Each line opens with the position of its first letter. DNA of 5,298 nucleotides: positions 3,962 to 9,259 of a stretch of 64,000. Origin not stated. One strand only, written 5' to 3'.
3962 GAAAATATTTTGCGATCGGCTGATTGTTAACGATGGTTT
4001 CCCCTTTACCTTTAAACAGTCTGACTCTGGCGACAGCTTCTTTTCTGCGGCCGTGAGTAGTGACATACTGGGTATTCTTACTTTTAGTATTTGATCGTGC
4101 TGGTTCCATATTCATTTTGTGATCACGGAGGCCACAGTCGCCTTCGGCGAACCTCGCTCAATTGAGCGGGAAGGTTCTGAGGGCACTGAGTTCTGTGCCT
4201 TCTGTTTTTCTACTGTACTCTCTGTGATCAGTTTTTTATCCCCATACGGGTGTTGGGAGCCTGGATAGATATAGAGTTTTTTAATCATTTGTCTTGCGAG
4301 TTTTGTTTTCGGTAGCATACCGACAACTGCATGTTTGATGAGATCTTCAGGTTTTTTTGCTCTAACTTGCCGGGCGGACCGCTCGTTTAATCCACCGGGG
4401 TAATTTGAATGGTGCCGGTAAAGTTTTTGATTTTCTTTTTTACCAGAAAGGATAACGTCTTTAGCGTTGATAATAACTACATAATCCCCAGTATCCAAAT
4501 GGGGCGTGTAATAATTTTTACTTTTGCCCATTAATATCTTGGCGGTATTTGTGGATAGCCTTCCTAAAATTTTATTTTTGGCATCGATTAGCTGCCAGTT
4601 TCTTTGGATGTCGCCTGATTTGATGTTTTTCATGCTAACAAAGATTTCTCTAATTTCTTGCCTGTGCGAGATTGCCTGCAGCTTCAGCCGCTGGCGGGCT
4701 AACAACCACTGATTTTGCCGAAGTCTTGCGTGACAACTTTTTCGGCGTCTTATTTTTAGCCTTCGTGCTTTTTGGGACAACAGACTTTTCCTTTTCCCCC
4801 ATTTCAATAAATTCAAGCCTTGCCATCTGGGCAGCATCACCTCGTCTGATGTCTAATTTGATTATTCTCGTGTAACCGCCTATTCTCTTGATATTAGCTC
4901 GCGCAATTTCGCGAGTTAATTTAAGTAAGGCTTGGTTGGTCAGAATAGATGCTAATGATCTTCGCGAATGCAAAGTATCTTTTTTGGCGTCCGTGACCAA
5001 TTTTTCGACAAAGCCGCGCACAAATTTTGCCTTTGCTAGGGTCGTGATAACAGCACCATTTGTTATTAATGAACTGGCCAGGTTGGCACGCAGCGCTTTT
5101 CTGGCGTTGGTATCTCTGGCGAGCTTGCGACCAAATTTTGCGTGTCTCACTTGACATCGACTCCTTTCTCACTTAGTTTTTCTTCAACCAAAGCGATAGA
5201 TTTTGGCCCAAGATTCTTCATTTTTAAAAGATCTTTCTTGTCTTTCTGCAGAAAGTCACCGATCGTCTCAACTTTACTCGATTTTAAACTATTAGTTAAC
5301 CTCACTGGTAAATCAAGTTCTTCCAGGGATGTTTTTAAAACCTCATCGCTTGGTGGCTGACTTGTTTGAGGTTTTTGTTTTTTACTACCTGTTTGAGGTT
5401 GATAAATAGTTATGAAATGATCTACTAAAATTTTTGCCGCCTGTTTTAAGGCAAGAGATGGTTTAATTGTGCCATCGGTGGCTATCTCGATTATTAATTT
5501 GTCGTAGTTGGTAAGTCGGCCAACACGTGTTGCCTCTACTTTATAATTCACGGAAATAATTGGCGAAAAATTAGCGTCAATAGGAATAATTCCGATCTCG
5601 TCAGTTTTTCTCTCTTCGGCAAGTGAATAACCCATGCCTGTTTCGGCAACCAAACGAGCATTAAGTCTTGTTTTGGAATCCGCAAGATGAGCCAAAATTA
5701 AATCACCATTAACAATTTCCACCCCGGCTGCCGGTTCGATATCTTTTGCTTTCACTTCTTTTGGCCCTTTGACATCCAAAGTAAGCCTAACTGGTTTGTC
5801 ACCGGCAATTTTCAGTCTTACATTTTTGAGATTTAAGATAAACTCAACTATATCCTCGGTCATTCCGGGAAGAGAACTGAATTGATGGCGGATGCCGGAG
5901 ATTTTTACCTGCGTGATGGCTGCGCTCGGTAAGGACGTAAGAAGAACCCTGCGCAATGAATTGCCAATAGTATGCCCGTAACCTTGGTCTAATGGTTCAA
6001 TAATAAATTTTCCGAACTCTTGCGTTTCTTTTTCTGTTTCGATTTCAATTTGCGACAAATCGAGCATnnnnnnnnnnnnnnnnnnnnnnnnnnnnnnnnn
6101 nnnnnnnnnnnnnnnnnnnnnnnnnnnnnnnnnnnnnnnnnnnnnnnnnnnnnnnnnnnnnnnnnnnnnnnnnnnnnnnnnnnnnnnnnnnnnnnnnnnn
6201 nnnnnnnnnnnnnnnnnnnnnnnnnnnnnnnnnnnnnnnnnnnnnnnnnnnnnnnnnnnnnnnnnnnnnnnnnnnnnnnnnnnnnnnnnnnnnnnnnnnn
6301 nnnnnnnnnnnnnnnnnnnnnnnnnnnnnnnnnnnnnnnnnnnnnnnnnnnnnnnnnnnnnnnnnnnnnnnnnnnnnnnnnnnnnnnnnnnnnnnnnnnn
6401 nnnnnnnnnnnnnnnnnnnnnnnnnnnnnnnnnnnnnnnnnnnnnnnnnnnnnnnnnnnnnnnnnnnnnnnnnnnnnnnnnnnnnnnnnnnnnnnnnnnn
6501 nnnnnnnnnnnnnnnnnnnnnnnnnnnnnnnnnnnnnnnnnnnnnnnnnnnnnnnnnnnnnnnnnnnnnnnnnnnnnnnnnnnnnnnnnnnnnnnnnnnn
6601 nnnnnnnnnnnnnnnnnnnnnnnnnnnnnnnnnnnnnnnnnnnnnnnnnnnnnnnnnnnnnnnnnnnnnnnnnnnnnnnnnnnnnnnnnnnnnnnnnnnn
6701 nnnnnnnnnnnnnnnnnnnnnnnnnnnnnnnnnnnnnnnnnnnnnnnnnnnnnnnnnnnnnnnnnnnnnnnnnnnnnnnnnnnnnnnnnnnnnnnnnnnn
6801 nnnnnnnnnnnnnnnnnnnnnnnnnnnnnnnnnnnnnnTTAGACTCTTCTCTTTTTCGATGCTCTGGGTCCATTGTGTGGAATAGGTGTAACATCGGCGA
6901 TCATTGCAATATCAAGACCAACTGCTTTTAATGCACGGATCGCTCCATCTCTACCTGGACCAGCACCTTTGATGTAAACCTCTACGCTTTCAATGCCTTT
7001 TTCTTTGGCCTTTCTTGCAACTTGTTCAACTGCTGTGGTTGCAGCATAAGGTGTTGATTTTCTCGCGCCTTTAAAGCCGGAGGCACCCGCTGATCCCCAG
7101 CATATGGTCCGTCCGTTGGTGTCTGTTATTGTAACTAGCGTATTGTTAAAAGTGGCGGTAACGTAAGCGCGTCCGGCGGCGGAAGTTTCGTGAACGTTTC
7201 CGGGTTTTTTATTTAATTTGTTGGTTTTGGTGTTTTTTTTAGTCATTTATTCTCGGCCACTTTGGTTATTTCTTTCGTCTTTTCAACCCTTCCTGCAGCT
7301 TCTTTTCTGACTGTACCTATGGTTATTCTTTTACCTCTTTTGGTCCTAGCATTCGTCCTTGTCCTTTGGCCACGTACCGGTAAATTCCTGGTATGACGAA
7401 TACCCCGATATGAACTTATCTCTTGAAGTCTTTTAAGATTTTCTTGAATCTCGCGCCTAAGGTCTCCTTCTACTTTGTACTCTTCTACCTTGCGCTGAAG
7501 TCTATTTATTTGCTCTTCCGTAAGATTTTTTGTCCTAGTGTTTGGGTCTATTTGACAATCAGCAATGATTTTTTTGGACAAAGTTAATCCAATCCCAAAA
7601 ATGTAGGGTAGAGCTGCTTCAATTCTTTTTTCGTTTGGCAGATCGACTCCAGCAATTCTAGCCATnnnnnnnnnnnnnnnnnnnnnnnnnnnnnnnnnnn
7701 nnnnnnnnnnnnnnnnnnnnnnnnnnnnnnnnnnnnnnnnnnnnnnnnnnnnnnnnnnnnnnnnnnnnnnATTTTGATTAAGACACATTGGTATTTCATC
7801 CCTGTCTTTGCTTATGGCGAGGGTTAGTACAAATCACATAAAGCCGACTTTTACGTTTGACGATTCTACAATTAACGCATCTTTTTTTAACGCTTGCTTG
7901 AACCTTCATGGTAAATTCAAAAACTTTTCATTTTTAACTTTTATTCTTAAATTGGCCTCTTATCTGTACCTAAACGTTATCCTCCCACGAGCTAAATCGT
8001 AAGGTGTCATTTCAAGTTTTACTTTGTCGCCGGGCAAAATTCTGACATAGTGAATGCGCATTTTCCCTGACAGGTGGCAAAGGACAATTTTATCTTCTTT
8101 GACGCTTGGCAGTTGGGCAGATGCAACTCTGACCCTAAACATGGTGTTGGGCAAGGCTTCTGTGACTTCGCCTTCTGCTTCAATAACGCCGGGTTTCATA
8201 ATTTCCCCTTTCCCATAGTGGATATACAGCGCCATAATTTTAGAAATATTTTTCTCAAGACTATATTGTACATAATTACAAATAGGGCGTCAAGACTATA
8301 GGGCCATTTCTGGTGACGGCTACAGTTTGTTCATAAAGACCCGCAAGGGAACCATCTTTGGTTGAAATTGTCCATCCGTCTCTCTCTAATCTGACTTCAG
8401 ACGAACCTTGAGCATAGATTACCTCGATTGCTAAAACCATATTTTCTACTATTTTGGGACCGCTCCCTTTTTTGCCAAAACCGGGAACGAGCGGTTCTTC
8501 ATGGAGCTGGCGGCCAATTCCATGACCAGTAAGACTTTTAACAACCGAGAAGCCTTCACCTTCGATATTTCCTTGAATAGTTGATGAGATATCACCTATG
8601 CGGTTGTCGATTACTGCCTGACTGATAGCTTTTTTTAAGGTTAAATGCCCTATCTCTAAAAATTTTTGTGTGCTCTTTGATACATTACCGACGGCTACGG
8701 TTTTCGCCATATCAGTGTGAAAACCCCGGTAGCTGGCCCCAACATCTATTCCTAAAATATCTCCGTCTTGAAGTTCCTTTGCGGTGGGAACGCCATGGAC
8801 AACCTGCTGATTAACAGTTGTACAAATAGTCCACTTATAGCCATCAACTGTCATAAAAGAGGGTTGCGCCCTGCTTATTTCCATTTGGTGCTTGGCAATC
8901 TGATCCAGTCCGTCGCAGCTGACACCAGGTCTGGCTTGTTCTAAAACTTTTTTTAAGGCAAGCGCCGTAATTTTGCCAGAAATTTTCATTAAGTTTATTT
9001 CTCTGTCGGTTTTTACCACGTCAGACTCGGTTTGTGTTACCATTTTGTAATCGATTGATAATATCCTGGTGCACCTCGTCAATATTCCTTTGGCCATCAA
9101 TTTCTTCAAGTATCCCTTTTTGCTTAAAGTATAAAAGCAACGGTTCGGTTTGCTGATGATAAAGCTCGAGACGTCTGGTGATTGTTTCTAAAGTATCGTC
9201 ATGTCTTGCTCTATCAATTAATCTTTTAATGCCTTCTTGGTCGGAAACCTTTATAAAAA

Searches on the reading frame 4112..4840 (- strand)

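Call 58: search_protein_families(library=pfam, proteins=[window:4112-4840:-], max_evalue=0.0001)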
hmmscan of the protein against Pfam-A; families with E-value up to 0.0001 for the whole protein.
window:4112-4840:- (242 aa): 1 family
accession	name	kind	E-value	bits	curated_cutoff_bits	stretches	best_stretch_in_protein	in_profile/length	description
PF00572.24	Ribosomal_L13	-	1e-44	151.9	23.8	1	80-198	1-119/119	Ribosomal protein L13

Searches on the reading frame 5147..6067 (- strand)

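Call 58: search_protein_families(library=pfam, proteins=[window:5147-6067:-], max_evalue=0.0001)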
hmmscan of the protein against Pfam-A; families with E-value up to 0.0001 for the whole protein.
window:5147-6067:- (306 aa): 3 families
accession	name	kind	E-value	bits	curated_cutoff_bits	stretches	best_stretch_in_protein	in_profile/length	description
PF01000.31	RNA_pol_A_bac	-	7.1e-30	104.1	33.9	1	54-168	1-119/119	RNA polymerase Rpb3/RpoA insert domain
PF01193.29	RNA_pol_L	-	8e-24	83.6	24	1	24-218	1-74/74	RNA polymerase Rpb3/Rpb11 dimerisation domain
PF03118.21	RNA_pol_A_CTD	-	6.1e-17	61.6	23.8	1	238-300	5-67/67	Bacterial RNA polymerase, alpha chain C terminal domain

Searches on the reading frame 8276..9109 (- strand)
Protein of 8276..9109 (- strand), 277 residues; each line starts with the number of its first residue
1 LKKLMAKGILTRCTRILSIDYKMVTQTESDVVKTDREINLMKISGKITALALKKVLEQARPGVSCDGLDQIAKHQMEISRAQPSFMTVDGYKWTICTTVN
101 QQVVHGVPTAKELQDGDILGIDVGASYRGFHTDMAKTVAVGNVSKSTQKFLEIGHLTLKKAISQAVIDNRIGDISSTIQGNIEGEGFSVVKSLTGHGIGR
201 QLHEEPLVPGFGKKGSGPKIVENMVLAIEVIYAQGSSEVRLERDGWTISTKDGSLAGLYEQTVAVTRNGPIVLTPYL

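Call 58: search_protein_families(library=pfam, proteins=[window:8276-9109:-], max_evalue=0.0001)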
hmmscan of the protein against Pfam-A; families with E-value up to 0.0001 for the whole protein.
window:8276-9109:- (277 aa): 1 family
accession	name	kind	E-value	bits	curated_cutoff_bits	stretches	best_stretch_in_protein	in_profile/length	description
PF00557.29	Peptidase_M24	-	3e-38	132.1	23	1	40-244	2-203/208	Metallopeptidase family M24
